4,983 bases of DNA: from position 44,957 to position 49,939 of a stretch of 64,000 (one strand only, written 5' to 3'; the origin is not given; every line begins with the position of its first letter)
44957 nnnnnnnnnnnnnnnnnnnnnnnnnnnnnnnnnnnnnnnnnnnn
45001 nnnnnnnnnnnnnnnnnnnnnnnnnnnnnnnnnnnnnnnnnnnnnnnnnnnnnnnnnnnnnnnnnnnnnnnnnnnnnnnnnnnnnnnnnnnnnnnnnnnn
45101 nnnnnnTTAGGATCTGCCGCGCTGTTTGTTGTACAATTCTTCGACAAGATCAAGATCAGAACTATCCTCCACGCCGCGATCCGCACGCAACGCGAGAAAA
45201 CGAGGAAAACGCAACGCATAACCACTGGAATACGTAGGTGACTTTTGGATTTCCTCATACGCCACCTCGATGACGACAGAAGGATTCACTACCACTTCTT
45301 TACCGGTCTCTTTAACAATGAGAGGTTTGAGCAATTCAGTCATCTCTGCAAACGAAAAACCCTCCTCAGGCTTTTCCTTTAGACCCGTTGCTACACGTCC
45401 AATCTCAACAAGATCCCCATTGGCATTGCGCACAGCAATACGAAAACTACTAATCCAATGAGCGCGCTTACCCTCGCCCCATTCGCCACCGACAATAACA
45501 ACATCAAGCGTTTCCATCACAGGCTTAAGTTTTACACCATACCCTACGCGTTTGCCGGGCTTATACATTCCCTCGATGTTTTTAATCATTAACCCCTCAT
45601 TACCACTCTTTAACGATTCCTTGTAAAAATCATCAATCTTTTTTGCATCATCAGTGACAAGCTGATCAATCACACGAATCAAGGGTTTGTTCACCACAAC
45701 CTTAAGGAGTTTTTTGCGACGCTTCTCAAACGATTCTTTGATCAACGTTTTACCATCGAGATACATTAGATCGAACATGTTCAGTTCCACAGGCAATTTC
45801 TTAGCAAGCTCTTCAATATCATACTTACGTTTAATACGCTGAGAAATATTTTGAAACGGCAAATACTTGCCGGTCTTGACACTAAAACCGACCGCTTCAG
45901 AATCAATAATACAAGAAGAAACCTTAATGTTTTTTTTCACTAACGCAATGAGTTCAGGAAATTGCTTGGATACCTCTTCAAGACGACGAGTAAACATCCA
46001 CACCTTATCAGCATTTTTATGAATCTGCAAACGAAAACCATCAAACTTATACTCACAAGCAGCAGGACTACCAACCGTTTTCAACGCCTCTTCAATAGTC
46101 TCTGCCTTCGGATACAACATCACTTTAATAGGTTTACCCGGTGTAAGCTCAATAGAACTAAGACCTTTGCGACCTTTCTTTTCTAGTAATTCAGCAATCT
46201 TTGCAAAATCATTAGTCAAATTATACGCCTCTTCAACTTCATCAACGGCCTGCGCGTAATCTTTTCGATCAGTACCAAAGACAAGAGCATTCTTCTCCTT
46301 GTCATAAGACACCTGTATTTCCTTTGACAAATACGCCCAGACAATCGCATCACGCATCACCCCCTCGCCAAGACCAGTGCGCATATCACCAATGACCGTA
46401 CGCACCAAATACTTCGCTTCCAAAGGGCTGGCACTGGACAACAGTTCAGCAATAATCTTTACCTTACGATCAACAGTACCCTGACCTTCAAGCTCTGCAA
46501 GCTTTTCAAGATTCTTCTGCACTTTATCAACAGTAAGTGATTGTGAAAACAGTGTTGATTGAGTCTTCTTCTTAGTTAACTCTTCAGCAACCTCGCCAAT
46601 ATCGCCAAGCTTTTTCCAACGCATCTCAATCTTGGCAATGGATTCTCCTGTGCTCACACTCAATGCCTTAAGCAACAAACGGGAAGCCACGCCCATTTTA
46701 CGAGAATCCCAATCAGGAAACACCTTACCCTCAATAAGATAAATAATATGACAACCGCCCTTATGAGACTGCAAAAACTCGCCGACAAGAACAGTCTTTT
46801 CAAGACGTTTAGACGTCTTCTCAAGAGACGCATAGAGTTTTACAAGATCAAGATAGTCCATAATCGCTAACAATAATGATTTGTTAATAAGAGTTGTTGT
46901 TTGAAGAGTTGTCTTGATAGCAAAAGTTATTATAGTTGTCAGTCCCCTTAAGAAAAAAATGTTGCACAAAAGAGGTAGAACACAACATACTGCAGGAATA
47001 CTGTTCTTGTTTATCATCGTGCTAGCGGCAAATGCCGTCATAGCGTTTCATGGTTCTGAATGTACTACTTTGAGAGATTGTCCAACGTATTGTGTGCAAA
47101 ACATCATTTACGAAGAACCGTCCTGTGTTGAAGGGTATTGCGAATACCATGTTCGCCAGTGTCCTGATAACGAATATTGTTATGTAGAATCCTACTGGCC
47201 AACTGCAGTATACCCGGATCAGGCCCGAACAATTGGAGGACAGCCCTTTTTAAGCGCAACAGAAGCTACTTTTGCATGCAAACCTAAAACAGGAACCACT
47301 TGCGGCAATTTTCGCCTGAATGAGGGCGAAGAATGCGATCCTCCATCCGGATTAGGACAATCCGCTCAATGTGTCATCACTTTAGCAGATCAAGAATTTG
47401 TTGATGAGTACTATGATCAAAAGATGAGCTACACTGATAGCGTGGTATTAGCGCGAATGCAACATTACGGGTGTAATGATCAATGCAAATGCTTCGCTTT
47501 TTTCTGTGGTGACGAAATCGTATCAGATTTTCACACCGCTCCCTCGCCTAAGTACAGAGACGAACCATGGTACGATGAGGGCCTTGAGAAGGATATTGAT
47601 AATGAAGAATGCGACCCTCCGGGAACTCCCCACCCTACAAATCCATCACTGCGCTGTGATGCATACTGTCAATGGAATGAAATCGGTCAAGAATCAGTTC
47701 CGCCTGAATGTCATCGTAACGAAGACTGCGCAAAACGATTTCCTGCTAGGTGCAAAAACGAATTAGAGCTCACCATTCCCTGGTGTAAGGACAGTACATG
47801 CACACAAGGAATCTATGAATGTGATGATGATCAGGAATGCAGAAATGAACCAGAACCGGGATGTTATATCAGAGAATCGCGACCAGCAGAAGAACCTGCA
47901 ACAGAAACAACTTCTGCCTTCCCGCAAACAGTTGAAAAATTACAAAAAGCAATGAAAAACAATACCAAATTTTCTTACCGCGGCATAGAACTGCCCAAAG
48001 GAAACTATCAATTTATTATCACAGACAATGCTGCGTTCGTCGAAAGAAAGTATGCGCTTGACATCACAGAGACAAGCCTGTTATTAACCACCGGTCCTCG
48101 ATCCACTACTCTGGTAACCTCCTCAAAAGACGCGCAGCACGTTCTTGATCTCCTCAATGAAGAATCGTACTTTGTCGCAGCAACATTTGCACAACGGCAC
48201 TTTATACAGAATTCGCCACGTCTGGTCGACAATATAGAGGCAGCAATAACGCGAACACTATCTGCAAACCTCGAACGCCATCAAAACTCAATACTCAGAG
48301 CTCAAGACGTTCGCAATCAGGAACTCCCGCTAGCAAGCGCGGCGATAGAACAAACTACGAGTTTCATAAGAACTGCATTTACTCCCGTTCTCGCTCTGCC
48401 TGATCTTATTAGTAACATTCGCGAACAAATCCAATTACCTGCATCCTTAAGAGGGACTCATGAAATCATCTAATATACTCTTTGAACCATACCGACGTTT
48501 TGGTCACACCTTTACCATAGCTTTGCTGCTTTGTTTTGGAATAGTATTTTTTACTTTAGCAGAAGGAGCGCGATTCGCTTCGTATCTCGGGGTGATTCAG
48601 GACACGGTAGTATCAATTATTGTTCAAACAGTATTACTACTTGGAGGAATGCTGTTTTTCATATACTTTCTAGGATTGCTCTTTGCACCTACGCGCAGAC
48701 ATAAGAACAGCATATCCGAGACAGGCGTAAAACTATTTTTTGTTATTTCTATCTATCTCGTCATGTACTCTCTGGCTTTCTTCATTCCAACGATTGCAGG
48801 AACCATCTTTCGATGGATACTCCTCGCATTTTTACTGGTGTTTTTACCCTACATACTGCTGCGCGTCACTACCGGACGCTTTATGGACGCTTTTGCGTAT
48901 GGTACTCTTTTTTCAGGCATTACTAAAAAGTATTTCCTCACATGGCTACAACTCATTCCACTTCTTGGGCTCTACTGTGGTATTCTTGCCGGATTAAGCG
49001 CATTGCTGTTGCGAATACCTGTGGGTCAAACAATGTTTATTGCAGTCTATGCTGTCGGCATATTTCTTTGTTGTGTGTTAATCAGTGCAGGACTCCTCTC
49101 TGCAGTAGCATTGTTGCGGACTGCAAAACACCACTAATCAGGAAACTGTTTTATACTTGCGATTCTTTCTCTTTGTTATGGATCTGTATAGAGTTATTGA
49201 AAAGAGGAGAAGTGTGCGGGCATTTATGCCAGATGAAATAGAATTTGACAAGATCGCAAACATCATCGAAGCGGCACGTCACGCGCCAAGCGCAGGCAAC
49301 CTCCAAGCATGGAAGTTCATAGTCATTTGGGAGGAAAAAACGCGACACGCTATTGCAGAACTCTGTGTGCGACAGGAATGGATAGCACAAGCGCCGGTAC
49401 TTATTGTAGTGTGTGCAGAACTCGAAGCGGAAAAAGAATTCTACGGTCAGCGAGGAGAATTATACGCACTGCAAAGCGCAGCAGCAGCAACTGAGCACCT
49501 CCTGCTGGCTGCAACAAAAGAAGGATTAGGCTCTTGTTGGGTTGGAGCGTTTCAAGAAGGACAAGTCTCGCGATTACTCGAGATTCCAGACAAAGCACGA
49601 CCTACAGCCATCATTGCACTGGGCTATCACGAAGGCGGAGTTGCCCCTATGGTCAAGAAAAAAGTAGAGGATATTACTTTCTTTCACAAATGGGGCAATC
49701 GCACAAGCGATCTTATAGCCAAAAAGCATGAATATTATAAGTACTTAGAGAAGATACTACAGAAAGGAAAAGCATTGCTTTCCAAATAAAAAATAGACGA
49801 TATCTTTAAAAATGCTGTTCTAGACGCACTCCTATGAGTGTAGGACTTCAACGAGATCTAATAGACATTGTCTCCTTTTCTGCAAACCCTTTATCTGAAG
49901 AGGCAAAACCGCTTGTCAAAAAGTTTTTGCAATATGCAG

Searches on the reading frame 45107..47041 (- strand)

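Call 59: search_protein_families(library=pfam, proteins=[window:45107-47041:-], max_evalue=0.001)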
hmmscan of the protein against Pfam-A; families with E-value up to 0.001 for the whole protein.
window:45107-47041:- (644 aa): 3 families
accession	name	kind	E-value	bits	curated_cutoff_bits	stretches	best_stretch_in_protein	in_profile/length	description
PF01068.26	DNA_ligase_A_M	-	9.2e-52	176.1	26.2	1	308-506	2-204/204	ATP dependent DNA ligase domain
PF04675.19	DNA_ligase_A_N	-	1.1e-42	146.6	24.6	1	63-233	2-173/174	DNA ligase N terminus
PF04679.21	DNA_ligase_A_C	-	8.7e-13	48.9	27.5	1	526-622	1-94/94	ATP dependent DNA ligase C terminal region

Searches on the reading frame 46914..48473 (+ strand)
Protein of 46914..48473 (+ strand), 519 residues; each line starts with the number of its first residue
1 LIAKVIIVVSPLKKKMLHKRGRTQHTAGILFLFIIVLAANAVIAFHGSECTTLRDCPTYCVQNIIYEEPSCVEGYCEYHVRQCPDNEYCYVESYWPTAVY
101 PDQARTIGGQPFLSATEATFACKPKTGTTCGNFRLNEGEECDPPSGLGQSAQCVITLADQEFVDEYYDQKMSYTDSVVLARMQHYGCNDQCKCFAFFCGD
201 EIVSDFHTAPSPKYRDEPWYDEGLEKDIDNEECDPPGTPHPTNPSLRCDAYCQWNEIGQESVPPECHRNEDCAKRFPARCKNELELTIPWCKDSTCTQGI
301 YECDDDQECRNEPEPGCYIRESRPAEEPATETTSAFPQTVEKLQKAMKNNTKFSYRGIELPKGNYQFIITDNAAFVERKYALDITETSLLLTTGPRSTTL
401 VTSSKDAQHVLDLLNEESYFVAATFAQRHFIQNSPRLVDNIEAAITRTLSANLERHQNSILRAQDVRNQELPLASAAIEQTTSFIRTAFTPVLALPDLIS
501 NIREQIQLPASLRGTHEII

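Call 4: search_protein_families(library=pfam, proteins=[window:46914-48473:+], max_evalue=0.1)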
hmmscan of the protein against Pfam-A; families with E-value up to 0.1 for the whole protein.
window:46914-48473:+ (519 aa): 1 family
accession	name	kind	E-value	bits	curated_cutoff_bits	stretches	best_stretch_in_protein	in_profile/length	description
PF07127.16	Nodulin_late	-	5.4e-06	27.1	30.4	1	29-77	12-54/54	Late nodulin domain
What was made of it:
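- Tried and rejected: The 'Nodulin_late' hit of the 46914-48473 protein is below cutoff and is a Cys-pattern coincidence (call 4).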

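Call 5: search_protein_families(library=ncbifam, proteins=[window:46914-48473:+], max_evalue=0.1)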
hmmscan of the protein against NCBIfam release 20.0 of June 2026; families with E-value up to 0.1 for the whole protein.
window:46914-48473:+ (519 aa): 0 families

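Call 71: list_cluster_members(proteins=[P0001, P0013, window:46959-48473:+])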
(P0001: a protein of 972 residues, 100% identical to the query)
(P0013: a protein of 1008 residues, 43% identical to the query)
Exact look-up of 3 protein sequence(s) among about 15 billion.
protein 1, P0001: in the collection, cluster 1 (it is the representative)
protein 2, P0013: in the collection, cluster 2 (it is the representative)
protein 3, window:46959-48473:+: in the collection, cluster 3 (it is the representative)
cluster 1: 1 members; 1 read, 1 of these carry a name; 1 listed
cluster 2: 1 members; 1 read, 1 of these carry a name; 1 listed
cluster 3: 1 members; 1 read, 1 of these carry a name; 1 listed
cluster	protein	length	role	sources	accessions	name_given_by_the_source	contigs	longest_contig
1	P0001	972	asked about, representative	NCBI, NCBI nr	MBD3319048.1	hypothetical protein GF342_04025 [Candidatus Woesearchaeota archaeon] | hypothetical protein [Candidatus Woesearchaeota archaeon]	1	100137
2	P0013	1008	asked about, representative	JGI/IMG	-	hypothetical protein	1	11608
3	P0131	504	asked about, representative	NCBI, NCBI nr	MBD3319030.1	hypothetical protein GF342_03930 [Candidatus Woesearchaeota archaeon] | hypothetical protein [Candidatus Woesearchaeota archaeon]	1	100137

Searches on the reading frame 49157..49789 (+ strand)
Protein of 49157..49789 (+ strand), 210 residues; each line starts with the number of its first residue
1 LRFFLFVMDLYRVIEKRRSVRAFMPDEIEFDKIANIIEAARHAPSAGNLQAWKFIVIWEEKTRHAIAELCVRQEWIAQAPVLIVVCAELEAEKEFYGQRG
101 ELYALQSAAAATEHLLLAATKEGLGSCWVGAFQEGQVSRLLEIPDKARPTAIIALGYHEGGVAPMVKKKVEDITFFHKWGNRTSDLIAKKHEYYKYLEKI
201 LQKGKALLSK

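Call 59: search_protein_families(library=pfam, proteins=[window:49157-49789:+], max_evalue=0.001)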
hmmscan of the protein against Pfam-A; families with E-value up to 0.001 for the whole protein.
window:49157-49789:+ (210 aa): 2 families
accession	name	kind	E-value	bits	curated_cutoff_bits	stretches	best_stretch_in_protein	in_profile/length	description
PF00881.29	Nitroreductase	-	1.8e-36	126.3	23.5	2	69-157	80-167/167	Nitroreductase family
PF14512.11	TM1586_NiRdase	-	9.2e-17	61.8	27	2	112-176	88-151/215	Putative TM nitroreductase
